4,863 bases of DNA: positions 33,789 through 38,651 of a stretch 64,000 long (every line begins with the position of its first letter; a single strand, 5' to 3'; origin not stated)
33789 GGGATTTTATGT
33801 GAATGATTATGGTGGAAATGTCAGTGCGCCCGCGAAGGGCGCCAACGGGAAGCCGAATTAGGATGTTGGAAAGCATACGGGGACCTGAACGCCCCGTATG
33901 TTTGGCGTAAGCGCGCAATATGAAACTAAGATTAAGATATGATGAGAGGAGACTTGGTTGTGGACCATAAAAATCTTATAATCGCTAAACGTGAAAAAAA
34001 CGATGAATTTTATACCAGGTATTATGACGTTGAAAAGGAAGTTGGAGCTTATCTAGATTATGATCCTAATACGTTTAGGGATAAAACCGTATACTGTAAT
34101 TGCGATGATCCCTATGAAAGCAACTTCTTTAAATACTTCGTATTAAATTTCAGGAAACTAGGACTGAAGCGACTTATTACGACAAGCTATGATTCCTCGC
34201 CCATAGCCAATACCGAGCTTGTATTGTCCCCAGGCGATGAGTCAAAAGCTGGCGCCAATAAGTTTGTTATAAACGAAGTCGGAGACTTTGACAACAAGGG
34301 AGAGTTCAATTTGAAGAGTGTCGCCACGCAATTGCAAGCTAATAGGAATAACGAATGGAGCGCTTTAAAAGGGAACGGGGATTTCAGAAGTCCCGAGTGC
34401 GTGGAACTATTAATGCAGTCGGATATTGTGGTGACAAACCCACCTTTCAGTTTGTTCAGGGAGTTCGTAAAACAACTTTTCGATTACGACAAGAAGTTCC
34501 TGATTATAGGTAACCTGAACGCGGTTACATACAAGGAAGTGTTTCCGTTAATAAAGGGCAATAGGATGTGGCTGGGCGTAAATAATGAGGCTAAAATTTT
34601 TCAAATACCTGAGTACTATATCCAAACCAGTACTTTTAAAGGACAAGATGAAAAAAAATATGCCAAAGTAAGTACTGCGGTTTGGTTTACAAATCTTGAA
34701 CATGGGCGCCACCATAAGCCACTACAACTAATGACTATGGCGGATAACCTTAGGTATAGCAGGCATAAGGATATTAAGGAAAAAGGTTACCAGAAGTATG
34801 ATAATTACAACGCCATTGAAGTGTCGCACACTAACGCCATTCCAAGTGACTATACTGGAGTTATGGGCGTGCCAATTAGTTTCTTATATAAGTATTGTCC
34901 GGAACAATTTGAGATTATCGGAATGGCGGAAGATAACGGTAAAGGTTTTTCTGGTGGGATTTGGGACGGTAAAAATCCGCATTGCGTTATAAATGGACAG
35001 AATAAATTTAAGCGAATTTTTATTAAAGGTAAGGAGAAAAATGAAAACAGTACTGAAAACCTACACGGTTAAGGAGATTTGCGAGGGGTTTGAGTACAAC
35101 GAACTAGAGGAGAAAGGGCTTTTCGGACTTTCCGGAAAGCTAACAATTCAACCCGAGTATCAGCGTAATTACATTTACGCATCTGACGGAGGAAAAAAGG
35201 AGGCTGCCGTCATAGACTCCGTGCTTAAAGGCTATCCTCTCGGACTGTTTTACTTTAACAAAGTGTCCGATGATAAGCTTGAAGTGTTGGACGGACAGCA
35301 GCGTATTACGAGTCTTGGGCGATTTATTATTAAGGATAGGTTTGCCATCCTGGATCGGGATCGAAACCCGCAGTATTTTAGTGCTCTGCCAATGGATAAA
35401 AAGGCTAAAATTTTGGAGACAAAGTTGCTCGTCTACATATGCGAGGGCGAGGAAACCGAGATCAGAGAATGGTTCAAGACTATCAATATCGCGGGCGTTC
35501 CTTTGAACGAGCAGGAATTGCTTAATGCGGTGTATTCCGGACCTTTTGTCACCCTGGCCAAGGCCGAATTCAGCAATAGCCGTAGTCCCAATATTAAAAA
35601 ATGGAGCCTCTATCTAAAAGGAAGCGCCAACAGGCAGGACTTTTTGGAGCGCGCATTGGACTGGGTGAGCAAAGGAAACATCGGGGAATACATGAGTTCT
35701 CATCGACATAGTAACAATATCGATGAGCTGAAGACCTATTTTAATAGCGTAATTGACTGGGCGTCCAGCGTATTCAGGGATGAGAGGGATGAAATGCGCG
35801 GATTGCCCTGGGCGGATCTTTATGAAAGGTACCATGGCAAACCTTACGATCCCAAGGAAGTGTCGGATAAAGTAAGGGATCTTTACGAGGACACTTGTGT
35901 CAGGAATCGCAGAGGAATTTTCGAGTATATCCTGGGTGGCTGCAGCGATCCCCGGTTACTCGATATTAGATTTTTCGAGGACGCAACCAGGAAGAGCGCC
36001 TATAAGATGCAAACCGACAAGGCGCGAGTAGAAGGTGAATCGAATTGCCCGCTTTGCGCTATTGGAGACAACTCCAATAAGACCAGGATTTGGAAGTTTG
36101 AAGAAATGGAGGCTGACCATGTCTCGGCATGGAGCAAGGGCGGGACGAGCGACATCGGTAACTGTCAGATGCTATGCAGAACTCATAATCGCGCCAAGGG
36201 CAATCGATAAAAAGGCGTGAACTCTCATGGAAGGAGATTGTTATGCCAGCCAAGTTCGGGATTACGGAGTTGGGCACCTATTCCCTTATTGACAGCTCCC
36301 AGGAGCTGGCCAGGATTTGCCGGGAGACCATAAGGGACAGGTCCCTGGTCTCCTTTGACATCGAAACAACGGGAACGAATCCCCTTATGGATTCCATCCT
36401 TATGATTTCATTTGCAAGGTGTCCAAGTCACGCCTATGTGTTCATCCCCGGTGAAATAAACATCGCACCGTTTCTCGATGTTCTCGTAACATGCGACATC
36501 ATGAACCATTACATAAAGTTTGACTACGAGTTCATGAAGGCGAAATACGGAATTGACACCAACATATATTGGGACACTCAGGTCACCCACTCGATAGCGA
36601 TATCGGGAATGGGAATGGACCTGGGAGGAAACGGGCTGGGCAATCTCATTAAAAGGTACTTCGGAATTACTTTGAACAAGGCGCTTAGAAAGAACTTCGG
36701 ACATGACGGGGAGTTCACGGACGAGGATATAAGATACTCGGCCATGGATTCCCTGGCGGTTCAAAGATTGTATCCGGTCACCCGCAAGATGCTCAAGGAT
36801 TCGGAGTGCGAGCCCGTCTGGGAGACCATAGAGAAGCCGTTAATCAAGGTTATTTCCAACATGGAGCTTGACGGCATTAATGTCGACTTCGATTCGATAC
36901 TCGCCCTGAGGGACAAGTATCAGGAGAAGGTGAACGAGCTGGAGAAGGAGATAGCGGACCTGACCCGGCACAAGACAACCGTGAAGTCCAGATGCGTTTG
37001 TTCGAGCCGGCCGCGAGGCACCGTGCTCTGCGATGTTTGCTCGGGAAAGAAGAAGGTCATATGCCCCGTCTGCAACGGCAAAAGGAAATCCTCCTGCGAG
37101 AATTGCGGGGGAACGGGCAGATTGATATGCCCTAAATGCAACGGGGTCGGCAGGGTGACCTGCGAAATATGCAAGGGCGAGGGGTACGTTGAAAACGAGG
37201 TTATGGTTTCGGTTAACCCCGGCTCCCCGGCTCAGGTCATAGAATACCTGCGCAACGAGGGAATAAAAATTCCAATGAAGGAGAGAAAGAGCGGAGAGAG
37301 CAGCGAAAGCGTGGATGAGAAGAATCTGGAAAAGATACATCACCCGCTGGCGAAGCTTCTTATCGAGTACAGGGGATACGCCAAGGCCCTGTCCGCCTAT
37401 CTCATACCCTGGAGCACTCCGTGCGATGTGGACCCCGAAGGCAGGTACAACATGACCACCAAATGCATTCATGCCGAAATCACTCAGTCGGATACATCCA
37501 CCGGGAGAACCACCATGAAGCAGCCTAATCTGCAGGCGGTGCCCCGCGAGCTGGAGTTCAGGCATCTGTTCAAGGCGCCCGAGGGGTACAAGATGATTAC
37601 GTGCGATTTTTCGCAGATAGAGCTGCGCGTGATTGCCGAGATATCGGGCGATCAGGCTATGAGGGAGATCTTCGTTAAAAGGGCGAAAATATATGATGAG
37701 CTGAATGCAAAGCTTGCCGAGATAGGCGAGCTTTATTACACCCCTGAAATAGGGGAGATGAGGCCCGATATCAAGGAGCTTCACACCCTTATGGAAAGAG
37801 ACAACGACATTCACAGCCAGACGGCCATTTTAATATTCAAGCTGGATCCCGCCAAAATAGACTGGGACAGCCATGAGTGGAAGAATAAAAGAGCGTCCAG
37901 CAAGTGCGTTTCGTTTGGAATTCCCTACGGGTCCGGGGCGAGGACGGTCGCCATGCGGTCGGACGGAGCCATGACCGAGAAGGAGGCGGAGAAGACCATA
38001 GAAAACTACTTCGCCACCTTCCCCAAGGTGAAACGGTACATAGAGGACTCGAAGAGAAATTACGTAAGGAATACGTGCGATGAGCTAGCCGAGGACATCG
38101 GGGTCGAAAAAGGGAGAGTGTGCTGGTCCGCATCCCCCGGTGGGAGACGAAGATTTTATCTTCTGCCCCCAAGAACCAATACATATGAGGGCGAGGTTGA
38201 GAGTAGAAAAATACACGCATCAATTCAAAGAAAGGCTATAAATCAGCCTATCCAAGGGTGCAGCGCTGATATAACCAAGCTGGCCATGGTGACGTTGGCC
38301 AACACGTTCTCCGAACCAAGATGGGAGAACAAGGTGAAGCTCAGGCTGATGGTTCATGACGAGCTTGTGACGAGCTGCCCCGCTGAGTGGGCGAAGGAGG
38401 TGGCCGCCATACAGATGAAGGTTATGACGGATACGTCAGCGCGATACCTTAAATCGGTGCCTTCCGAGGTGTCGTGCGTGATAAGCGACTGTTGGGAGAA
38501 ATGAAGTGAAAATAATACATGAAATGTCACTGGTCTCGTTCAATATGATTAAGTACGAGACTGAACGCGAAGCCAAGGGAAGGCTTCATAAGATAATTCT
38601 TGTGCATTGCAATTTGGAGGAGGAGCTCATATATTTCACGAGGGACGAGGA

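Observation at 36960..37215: DNA polymerase A with a 12-cysteine DnaJ-type zinc finger grafted into the thumb at the T7 thioredoxin-binding position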

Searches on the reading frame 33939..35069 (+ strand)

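Call 11: search_protein_families(library=phrogs, proteins=[window:33939-35069:+], max_evalue=0.001)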
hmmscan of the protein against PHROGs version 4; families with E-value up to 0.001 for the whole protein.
window:33939-35069:+ (377 aa): 1 family
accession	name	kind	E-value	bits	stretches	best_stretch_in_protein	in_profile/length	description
phrog_799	-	other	1.4e-05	25.5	1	139-208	269-333/458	DNA methyltransferase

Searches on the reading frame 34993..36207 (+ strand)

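Call 11: search_protein_families(library=phrogs, proteins=[window:34993-36207:+], max_evalue=0.001)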
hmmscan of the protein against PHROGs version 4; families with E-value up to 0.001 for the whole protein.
window:34993-36207:+ (405 aa): 10 families
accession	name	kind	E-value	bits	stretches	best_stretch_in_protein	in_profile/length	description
phrog_2598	-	unknown function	4.8e-23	82.8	1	14-264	22-274/352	-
phrog_1583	-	unknown function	5.7e-20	72.4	1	41-179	32-171/417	-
phrog_1035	-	DNA, RNA and nucleotide metabolism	2.8e-06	28.4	1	342-405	152-213/271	endonuclease VII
phrog_338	-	DNA, RNA and nucleotide metabolism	4.7e-06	27.2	1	370-405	227-262/340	HNH endonuclease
phrog_6050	-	DNA, RNA and nucleotide metabolism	9.2e-06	25.7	1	331-405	291-360/402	HNH endonuclease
phrog_2214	-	DNA, RNA and nucleotide metabolism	4.6e-05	23.7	1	343-404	187-238/429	HNH endonuclease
phrog_1271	-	DNA, RNA and nucleotide metabolism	0.00019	22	1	347-404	264-317/361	HNH endonuclease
phrog_7785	-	DNA, RNA and nucleotide metabolism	0.00028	21.9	1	372-404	81-113/147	HNH endonuclease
phrog_589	-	DNA, RNA and nucleotide metabolism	0.00062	20.6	1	369-405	104-141/179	HNH endonuclease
phrog_8660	-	DNA, RNA and nucleotide metabolism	0.00068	20.8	0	333-405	106-179/196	HNH endonuclease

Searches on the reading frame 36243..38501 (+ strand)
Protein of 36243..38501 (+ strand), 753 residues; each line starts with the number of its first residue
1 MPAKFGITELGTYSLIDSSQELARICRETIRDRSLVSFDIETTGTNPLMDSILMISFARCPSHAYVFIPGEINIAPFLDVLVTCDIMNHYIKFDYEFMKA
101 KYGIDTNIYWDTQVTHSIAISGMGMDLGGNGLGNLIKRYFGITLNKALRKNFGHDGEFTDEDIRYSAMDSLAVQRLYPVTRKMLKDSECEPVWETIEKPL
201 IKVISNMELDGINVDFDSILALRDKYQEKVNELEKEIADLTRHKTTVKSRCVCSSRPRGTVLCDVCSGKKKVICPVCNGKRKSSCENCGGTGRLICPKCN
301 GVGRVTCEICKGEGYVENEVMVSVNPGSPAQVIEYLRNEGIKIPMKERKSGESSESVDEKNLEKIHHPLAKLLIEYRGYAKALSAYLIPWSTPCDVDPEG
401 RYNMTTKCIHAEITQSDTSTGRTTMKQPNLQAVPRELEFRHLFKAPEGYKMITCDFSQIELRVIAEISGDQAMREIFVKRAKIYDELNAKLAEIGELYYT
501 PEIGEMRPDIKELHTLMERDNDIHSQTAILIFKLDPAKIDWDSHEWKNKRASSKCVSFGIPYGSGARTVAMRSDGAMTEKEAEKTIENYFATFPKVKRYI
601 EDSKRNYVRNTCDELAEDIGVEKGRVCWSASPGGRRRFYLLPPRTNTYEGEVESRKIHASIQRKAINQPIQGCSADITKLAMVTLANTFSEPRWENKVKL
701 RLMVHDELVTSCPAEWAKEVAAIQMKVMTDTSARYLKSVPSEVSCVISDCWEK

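Call 4: search_protein_families(library=pfam, proteins=[window:36243-38501:+], max_evalue=1)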
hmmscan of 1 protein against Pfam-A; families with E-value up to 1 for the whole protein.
window:36243-38501:+ (753 aa): 6 families
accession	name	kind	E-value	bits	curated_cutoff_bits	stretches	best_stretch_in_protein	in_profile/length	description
PF00476.26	DNA_pol_A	-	1e-70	239.1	34.3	2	511-752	174-380/381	DNA polymerase family A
PF01612.26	DNA_pol_A_exo1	-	3.7e-14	53.3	23.6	1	14-184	2-172/173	3'-5' exonuclease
PF25436.1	BSD2_CRD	-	0.0098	16.5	27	1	294-316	3-25/69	BSD2 cysteine rich domain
PF23733.2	GRXCR1-2_C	-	0.035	14.5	26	1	263-310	1-46/47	GRXCR1/2, C-terminal domain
PF00684.25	DnaJ_CXXCXGXG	-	0.091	13.5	32.7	1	296-320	1-31/65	DnaJ central domain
PF25764.1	KIF21A_4th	-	0.15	12.2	33.1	1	222-246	55-79/183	KIF21A-like domain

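Call 5: search_solved_structures(query=window:36243-38501:+, show_alignments=3)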
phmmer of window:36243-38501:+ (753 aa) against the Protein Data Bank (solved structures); distinct sequences matched with E-value up to 0.001: 74 (the best 60 are shown).
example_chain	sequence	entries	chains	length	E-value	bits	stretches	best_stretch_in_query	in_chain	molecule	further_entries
5o7t_A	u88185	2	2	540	5e-38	133.9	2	518-751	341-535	DNA polymerase I, thermostable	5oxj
2ktq_A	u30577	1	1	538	3.3e-37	131.2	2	518-751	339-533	PROTEIN (LARGE FRAGMENT OF DNA POLYMERASE I)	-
4ktq_A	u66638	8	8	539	3.4e-37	131.2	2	518-751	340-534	PROTEIN (LARGE FRAGMENT OF DNA POLYMERASE I) | DNA polymerase I, thermostable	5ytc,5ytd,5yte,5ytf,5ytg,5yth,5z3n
1qtm_A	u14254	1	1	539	3.4e-37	131.2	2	518-751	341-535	DNA POLYMERASE I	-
1jxe_A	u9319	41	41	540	3.4e-37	131.2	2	518-751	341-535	TAQ DNA POLYMERASE I | PROTEIN (LARGE FRAGMENT OF DNA POLYMERASE I) | DNA polymerase I, thermostable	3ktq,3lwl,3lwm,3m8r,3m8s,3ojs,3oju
1qss_A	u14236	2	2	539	3.4e-37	131.2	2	518-751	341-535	DNA POLYMERASE I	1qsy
6fbc_A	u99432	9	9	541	3.4e-37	131.2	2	518-751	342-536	DNA polymerase I, thermostable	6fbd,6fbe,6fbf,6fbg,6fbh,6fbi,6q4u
1ktq_A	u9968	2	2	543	3.5e-37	131.1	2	518-751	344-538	DNA POLYMERASE I | PROTEIN (DNA POLYMERASE I)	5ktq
3po4_A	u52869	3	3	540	4.7e-37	130.7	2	518-751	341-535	DNA polymerase I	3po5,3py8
4xiu_A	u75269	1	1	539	6e-37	130.4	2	518-751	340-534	DNA polymerase I, thermostable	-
4n56_A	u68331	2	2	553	7e-37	130.1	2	518-751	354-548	DNA polymerase I, thermostable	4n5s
4bwj_A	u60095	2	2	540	8.7e-37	129.8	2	519-751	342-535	DNA POLYMERASE I, THERMOSTABLE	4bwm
1bgx_T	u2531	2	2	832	4e-36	127.6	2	518-751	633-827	TAQ DNA POLYMERASE | PROTEIN (TAQ POLYMERASE)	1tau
8xk9_A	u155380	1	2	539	6.8e-36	126.9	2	519-751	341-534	DNA polymerase I, thermostable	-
8xk7_A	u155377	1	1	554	8.1e-36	126.6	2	519-751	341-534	DNA polymerase I, thermostable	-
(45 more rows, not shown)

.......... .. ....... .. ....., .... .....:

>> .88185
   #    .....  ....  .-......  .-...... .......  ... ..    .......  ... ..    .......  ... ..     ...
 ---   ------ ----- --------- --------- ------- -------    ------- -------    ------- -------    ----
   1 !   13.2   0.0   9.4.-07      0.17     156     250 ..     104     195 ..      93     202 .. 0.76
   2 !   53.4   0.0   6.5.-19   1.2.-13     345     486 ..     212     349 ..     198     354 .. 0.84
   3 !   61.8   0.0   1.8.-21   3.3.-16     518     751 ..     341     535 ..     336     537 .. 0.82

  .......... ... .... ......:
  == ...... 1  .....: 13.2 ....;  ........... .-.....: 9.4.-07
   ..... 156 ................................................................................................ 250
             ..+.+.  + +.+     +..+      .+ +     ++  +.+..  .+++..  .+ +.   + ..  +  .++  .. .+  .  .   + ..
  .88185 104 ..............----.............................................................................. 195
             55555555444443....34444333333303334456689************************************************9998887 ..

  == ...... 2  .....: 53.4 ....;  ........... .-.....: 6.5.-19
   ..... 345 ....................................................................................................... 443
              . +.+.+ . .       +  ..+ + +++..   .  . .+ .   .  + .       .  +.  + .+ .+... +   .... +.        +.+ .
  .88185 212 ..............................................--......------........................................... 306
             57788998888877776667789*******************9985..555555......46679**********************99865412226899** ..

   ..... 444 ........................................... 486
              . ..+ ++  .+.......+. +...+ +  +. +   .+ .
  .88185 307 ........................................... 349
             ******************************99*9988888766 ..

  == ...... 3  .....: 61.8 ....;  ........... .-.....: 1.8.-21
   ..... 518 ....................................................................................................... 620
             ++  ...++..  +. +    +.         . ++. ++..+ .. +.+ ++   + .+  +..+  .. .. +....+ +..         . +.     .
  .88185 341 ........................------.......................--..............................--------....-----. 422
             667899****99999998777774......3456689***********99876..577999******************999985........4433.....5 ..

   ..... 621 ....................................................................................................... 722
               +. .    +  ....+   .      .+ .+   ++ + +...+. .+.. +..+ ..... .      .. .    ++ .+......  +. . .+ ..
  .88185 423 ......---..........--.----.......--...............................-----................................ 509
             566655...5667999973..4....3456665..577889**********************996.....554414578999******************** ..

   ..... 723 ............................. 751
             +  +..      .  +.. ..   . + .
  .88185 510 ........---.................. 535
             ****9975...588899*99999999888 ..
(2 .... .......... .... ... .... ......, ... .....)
